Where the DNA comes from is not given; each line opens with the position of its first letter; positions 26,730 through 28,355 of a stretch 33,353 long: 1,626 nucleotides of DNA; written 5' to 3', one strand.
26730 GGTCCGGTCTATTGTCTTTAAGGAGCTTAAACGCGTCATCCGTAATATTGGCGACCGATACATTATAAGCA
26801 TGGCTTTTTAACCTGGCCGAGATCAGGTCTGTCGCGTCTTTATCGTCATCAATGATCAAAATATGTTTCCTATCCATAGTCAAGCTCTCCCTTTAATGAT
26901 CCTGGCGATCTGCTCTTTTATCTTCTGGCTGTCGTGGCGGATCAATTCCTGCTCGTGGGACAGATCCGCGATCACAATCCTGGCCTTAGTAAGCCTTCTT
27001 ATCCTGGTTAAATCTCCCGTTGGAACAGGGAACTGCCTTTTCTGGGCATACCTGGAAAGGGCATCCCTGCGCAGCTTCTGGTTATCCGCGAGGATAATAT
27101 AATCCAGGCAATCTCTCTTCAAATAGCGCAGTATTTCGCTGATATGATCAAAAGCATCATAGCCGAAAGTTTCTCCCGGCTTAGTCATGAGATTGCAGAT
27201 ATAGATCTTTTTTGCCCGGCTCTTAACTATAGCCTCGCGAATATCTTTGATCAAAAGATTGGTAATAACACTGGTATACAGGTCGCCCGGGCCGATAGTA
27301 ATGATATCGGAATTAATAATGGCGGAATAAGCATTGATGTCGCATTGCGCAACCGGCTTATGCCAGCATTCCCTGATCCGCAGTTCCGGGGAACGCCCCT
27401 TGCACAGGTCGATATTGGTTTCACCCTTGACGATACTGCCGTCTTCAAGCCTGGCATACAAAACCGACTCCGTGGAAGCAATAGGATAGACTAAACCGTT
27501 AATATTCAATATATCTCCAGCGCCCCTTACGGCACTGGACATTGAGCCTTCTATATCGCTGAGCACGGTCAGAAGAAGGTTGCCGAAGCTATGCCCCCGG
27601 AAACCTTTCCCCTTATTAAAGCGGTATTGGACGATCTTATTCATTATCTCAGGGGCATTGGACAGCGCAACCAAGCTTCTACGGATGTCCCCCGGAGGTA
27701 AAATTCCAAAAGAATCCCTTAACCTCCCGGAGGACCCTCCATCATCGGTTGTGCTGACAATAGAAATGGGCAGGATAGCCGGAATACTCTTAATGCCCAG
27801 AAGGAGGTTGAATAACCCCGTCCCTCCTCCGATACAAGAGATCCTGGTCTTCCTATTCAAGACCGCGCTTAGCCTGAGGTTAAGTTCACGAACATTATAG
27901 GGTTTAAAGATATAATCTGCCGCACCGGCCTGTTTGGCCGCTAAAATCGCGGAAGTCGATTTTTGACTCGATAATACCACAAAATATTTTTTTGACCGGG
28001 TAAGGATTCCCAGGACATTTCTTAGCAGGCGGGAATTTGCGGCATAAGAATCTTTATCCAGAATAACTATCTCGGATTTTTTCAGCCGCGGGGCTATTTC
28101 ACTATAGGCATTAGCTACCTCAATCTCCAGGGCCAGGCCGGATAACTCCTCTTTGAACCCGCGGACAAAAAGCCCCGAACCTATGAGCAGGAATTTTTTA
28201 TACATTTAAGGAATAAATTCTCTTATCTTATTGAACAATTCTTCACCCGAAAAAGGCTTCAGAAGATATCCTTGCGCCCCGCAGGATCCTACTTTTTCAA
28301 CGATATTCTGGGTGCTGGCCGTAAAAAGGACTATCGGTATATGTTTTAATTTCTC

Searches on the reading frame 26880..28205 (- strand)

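Call 58: search_protein_families(library=pfam, proteins=[window:26880-28205:-], max_evalue=0.00001)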
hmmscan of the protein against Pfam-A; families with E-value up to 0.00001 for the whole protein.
window:26880-28205:- (441 aa): 1 family
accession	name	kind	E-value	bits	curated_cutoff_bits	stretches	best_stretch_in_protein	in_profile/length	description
PF01933.23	CofD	-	8.3e-80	268.5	30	1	122-404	1-279/290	2-phospho-L-lactate transferase CofD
